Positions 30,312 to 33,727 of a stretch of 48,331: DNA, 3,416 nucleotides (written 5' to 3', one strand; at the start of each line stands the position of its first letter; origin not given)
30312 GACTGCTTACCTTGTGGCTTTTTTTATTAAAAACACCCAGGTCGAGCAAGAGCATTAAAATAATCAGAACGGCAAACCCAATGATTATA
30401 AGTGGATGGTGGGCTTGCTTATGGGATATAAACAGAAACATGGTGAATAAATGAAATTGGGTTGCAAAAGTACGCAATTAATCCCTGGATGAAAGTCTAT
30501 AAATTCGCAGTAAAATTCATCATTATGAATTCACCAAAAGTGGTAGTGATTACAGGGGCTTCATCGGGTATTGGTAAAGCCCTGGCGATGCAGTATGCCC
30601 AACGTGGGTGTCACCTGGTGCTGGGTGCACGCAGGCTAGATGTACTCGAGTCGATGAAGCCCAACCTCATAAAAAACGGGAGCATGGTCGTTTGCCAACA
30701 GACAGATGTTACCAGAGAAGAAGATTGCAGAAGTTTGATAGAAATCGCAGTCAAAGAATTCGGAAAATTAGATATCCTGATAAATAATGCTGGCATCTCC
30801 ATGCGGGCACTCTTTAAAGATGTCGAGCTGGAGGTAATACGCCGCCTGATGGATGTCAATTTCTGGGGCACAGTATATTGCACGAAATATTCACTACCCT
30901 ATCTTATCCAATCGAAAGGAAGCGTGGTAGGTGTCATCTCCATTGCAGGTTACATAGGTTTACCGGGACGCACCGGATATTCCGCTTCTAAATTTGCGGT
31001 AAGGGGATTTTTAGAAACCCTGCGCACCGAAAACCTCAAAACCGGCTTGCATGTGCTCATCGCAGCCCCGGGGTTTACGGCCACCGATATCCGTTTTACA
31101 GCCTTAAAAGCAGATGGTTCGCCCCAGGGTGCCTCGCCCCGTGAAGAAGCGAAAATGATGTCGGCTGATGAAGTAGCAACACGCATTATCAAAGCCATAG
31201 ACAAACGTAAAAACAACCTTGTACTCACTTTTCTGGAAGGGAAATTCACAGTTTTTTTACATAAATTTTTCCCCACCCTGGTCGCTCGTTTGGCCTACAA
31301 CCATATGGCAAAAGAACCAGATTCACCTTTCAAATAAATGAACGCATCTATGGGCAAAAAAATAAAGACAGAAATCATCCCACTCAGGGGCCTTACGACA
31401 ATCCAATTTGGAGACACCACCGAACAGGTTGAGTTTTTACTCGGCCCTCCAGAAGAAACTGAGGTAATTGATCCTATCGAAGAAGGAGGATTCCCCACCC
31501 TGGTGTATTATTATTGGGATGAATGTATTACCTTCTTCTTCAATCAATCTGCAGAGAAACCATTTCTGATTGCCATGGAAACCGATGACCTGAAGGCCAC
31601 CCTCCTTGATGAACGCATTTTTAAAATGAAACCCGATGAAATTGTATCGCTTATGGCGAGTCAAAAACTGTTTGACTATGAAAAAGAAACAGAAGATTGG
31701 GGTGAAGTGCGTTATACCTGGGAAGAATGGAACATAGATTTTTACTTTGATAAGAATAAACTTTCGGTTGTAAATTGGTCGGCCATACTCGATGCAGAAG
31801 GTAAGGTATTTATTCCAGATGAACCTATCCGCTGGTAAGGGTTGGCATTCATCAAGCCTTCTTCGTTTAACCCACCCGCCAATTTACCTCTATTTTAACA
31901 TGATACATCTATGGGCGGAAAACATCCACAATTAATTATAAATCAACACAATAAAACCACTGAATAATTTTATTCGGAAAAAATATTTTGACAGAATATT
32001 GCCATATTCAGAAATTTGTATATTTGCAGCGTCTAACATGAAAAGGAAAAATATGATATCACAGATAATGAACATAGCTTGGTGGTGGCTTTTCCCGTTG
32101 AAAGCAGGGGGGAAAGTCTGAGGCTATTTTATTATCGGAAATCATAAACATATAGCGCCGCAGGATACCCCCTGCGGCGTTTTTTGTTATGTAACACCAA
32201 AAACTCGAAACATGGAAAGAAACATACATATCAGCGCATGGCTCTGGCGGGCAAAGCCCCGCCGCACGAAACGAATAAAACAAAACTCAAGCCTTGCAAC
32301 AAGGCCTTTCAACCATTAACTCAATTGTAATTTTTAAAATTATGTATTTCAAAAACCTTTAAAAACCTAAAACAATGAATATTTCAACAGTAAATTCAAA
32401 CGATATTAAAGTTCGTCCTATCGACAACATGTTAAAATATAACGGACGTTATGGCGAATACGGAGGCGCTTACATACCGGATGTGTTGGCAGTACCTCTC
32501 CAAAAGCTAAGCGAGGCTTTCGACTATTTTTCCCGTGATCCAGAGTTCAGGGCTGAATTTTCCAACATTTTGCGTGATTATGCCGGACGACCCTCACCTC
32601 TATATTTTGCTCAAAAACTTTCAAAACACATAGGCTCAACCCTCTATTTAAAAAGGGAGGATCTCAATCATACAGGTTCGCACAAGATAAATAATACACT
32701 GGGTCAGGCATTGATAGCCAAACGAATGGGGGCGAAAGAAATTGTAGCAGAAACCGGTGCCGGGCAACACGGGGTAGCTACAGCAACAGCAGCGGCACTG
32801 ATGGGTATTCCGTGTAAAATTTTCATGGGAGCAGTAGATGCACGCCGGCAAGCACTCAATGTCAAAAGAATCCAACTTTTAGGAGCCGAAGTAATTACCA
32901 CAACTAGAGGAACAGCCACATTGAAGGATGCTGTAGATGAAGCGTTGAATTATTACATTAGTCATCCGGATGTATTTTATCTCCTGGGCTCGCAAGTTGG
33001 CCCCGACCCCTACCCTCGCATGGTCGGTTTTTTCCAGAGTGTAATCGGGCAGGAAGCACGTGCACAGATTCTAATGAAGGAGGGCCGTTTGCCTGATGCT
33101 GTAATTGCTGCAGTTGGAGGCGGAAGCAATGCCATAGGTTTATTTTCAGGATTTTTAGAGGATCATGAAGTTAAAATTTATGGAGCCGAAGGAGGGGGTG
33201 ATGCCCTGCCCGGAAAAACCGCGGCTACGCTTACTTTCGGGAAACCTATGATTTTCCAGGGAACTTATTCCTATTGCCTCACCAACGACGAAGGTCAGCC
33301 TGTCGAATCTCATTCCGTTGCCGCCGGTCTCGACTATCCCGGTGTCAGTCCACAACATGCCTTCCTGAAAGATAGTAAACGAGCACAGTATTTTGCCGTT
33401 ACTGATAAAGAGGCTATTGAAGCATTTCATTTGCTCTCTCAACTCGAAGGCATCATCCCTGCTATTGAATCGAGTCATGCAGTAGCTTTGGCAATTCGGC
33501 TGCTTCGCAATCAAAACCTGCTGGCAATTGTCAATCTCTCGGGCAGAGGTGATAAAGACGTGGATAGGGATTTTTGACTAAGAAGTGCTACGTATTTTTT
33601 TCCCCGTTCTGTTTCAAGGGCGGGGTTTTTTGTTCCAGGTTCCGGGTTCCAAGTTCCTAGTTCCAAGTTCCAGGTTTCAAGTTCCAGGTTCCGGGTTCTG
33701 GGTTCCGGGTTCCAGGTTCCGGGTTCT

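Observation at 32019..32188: WWW leader peptide with terminator and competing pairings: candidate ribosome-mediated Trp attenuator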

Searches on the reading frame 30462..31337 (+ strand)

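Call 6: search_protein_families(library=pfam, proteins=[window:30462-31337:+])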
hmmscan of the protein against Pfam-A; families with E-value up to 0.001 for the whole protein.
window:30462-31337:+ (291 aa): 3 families
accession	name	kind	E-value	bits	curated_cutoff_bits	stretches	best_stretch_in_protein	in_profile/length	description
PF00106.31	adh_short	-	9.2e-52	175.8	26.6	1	26-211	1-187/195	short chain dehydrogenase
PF13561.12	adh_short_C2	-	5.1e-32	111.8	27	1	32-211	1-181/236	Enoyl-(Acyl carrier protein) reductase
PF08659.16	KR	-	2e-13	51.1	22.6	1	28-193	3-169/180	KR domain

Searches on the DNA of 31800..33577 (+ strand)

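Call 10: search_rna_families(source=window, start=31800, end=32450, threshold=evalue, max_evalue=10)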
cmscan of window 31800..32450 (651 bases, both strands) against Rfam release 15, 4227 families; matches with E-value up to 10: 13.
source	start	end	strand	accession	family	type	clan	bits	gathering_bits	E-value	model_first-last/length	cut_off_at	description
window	32117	32191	+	RF04312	trpB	Cis-reg;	-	24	59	0.58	1-107/107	no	trpB ncRNA motif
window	32125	32186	+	RF02428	SpF11_sRNA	Gene; sRNA;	-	21.9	54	0.84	1-95/95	no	Streptococcus sRNA SpF11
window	32033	32159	+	RF01692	Bacteroid-trp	Cis-reg; leader;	-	21.9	49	8.3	1-131/131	no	Bacteroidete tryptophan peptide leader RNA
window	32152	32209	-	RF02901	AaHKsRNA41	Gene; sRNA;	-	20.9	97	0.017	1-187/187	no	Aggregatibacter sRNA 41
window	32090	32186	+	RF02869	ncS025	Gene; sRNA;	-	18.6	46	0.84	1-85/85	no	Burkholderia sRNA 25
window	31965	32191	+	RF02079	STnc180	Gene; sRNA;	-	17.7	50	0.52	1-208/208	no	Enterobacterial sRNA STnc180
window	32154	32182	+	RF04201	MIR7510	Gene; miRNA;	-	17.2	93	2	1-79/79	no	MIR7510 microRNA precursor family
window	32125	32186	+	RF02871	ncS54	Gene; sRNA;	-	16.3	43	0.66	1-79/79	no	Burkholderia sRNA 54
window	32068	32133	-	RF04003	mir-4841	Gene; miRNA;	-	15.5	100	7.1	1-86/86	no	mir-4841 microRNA precursor family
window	32285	32344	-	RF01935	bxd_7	Gene; lncRNA;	-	14.8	60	4.7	1-66/66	no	Bithoraxoid conserved region 7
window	31994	32107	-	RF01638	ceN48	Gene; snRNA; snoRNA; HACA-box;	-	13.5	70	9.6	1-125/125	no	Caenorhabditis snoRNA ceN48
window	32039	32185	+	RF02901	AaHKsRNA41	Gene; sRNA;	-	13.3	97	1.9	1-187/187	no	Aggregatibacter sRNA 41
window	32127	32185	+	RF02763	IsrM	Gene; sRNA;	-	10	376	2.5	1-329/329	no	IsrM sRNA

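Call 11: search_rna_families(source=window, start=32000, end=32380, threshold=evalue, max_evalue=10, show_alignments=3)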
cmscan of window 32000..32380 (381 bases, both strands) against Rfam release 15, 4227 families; matches with E-value up to 10: 13.
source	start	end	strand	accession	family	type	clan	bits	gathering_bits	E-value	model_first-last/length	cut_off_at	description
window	32117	32191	+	RF04312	trpB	Cis-reg;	-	24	59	0.34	1-107/107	no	trpB ncRNA motif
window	32125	32186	+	RF02428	SpF11_sRNA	Gene; sRNA;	-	21.9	54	0.49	1-95/95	no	Streptococcus sRNA SpF11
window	32033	32159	+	RF01692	Bacteroid-trp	Cis-reg; leader;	-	21.9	49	4.9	1-131/131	no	Bacteroidete tryptophan peptide leader RNA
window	32152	32209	-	RF02901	AaHKsRNA41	Gene; sRNA;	-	20.9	97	0.0098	1-187/187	no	Aggregatibacter sRNA 41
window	32090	32186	+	RF02869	ncS025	Gene; sRNA;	-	18.6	46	0.49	1-85/85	no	Burkholderia sRNA 25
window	32154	32182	+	RF04201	MIR7510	Gene; miRNA;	-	17.2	93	1.2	1-79/79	no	MIR7510 microRNA precursor family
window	32125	32186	+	RF02871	ncS54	Gene; sRNA;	-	16.3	43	0.39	1-79/79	no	Burkholderia sRNA 54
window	32068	32133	-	RF04003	mir-4841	Gene; miRNA;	-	15.5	100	4.2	1-86/86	no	mir-4841 microRNA precursor family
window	32285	32344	-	RF01935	bxd_7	Gene; lncRNA;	-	14.8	60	2.7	1-66/66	no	Bithoraxoid conserved region 7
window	32156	32240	-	RF02822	Srn266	Gene; sRNA;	-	14.8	63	7.7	1-112/112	no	Streptococcus RNA 266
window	32039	32185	+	RF02901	AaHKsRNA41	Gene; sRNA;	-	13.3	97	1.1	1-187/187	no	Aggregatibacter sRNA 41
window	32000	32191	+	RF02079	STnc180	Gene; sRNA;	-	11.6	50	8.3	38-208/208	5'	Enterobacterial sRNA STnc180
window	32145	32186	+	RF00084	CsrC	Gene; sRNA;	CL00106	8.3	61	3.3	205-244/255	no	CsrC RNA family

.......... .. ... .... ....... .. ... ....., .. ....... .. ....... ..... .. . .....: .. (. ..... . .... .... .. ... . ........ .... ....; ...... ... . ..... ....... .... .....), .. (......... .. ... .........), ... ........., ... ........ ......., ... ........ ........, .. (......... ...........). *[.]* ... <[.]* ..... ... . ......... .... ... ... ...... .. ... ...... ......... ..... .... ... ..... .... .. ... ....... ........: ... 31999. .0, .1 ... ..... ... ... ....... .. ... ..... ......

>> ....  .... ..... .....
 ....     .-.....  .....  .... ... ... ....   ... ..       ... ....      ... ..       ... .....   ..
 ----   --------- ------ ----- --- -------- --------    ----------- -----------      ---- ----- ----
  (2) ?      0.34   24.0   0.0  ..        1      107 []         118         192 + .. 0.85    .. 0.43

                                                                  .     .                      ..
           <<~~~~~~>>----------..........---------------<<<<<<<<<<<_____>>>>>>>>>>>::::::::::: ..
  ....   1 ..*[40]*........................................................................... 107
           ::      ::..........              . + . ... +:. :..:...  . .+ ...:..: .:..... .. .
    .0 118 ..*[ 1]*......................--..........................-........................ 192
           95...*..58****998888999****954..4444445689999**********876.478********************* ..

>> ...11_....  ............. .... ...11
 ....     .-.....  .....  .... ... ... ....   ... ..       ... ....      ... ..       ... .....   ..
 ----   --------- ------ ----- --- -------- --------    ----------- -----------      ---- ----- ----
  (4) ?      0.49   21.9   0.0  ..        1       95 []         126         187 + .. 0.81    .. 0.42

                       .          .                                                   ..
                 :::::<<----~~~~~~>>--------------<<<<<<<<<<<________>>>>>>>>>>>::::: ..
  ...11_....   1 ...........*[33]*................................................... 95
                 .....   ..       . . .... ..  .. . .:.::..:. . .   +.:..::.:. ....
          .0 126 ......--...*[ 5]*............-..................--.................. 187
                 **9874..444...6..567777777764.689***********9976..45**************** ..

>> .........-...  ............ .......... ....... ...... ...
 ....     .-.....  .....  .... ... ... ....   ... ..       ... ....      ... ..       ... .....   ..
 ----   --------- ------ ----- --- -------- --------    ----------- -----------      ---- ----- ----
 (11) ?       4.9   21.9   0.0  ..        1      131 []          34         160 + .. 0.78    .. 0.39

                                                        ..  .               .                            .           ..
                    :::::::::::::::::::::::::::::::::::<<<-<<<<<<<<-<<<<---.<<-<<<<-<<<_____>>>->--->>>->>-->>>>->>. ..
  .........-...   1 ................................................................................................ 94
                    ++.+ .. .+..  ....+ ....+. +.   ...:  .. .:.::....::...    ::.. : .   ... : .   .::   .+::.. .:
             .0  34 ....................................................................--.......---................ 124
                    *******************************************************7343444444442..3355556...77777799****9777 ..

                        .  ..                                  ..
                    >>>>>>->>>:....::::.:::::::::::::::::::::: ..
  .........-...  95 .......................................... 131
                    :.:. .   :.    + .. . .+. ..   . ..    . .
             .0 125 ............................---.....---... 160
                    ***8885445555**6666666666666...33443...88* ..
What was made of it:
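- On Rfam RF01692 Bacteroid-trp: The covariance-model alignment places the window's UGGUGGUGG on the model's UGGuGGUG within the 5' arm (call 11). 21.9 bits, E = 4.9-8.3 (calls 10 and 11).
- On Rfam RF00513 Trp_leader (proteobacterial trpL): Not among matches with E up to 10 in 31800-32450 (calls 10 and 11).
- On Rfam RF04312 trpB motif (Firmicutes/Fusobacteria riboswitch candidate): The 40-nt P1 of the model is skipped, and the match rests on GGCUAUUUUA plus the terminator (call 11).
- The Rfam model for the known family scores this locus below threshold (21.9 against 49 bits; call 11). The 3' half has weak, sub-threshold similarity to RF04312, the 'trpB motif' (24 against 59 bits; calls 10 and 11).
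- Tried and rejected: A permissive scan gave only sub-threshold RF01692 and RF04312 matches plus noise (calls 10 and 11).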

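Call 20: search_rna_families(sources=[L001, L004, L005, L006, L007, L008, L009, L010, L012, L015, L017, L019, L021, L041, L044, L054, L062, L048, L049, L068], threshold=gathering)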
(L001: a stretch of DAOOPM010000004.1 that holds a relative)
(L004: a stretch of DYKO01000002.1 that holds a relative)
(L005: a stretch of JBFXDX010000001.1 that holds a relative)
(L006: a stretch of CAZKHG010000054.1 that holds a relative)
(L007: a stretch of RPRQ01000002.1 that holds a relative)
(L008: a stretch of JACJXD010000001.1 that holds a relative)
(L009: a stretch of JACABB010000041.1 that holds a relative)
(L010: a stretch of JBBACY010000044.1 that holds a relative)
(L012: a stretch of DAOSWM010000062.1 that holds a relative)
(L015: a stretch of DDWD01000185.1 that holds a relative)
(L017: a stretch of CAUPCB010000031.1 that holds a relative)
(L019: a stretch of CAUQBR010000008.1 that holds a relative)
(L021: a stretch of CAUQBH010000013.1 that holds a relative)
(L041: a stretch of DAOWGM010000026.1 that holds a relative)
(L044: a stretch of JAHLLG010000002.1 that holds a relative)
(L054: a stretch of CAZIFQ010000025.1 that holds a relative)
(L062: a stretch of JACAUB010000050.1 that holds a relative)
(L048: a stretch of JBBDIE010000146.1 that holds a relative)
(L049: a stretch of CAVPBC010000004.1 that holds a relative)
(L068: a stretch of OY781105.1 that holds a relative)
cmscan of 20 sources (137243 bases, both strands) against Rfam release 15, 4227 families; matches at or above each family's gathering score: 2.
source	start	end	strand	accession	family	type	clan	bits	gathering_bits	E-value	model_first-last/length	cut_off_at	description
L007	404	472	-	RF03081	DUF805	Cis-reg;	CL00115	71.8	51.1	6.5e-11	1-68/68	no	DUF805 RNA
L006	5993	6066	+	RF00005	tRNA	Gene; tRNA;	CL00001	68.6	29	1.6e-12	1-71/71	no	tRNA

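Call 69: search_rna_families(sources=[L205, L206, L207, L208, L209, L062, L013, L026, L009, L011, L030, L039], threshold=evalue, max_evalue=10)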
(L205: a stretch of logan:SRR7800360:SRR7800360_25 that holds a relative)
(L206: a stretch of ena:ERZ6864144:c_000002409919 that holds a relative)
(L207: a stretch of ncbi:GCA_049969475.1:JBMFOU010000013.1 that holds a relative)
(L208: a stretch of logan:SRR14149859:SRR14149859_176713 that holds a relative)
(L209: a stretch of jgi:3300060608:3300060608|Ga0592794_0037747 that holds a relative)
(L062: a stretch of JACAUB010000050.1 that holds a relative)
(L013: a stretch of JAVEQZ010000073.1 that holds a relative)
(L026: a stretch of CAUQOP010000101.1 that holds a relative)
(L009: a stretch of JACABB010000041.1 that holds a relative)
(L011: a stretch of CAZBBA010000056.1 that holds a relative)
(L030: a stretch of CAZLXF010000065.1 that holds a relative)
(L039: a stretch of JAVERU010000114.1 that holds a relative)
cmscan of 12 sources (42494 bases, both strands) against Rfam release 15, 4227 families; matches with E-value up to 10: 17.
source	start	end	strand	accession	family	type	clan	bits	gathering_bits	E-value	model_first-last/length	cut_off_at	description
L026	570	694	-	RF00121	MicC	Gene; sRNA;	-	36.2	90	0.083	1-123/123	no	MicC RNA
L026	528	621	+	RF04312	trpB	Cis-reg;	-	36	59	0.18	1-107/107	no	trpB ncRNA motif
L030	2675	2814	+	RF00121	MicC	Gene; sRNA;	-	29.1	90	2.2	1-123/123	no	MicC RNA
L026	91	160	+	RF04134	MIR7504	Gene; miRNA;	-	25.8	83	2.2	28-96/124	no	MIR7504 microRNA precursor family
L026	2100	2192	+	RF02077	STnc220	Gene; sRNA;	-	25.2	60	4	1-79/79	no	Salmonella enterica sRNA STnc220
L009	2592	2668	-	RF02057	STnc40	Gene; sRNA;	-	24.7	45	4.1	1-70/70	no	Salmonella enterica sRNA STnc40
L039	772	811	+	RF02794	Pab19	Gene; snRNA; snoRNA; HACA-box;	-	24.5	55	5.1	46-88/102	no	Pab19 RNA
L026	566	634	+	RF00834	mir-268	Gene; miRNA;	-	24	47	3.9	1-89/89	no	mir-268 microRNA precursor family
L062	3361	3423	-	RF04246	MIR169_8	Gene; miRNA;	CL00098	22.4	107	7.9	1-137/137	no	MIR169_8 microRNA precursor family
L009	2517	2624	+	RF02552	RcsR1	Gene; sRNA;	-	21.4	60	4.1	1-96/96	no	RcsR1 sRNA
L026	3579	3669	+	RF00300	snoZ221_snoR21b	Gene; snRNA; snoRNA; CD-box;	-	21.2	44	4.6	1-91/91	no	Small nucleolar RNA Z221/R21b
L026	577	618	-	RF00053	mir-7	Gene; miRNA;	-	21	51.8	7.5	1-91/91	no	mir-7 microRNA precursor family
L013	569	732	+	RF02079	STnc180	Gene; sRNA;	-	20.5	50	7.5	1-208/208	no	Enterobacterial sRNA STnc180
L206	1568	1637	+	RF02278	Betaproteobacteria_toxic_sRNA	Gene; sRNA;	-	20.3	50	8.7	1-64/64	no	Betaproteobacteria toxic small RNA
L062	865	1010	-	RF02901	AaHKsRNA41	Gene; sRNA;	-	20.1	97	1.8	1-187/187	no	Aggregatibacter sRNA 41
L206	1595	1637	+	RF02837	anti-hemB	Gene; sRNA;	-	18.8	49.5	5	1-81/81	no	Burkholderia RNA 7 (anti-hemB)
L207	2083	2285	-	RF02377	SurA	Gene; sRNA;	-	16.1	100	3.9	1-279/279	no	SurA sRNA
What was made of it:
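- On Rfam RF01692 Bacteroid-trp: No hit at gathering threshold in 20 relatives (call 20), and none at E up to 10 in 12 more (call 69).
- Closest known: Bacteroid-trp leader. Different: The sequence has diverged beyond the model's reach (21.9 against 49 bits; relatives give no hit; calls 11, 20 and 69).
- It does not detect the relatives at all (calls 20 and 69).
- Tried and rejected: Relatives gave no RF01692 hit either (calls 20 and 69).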
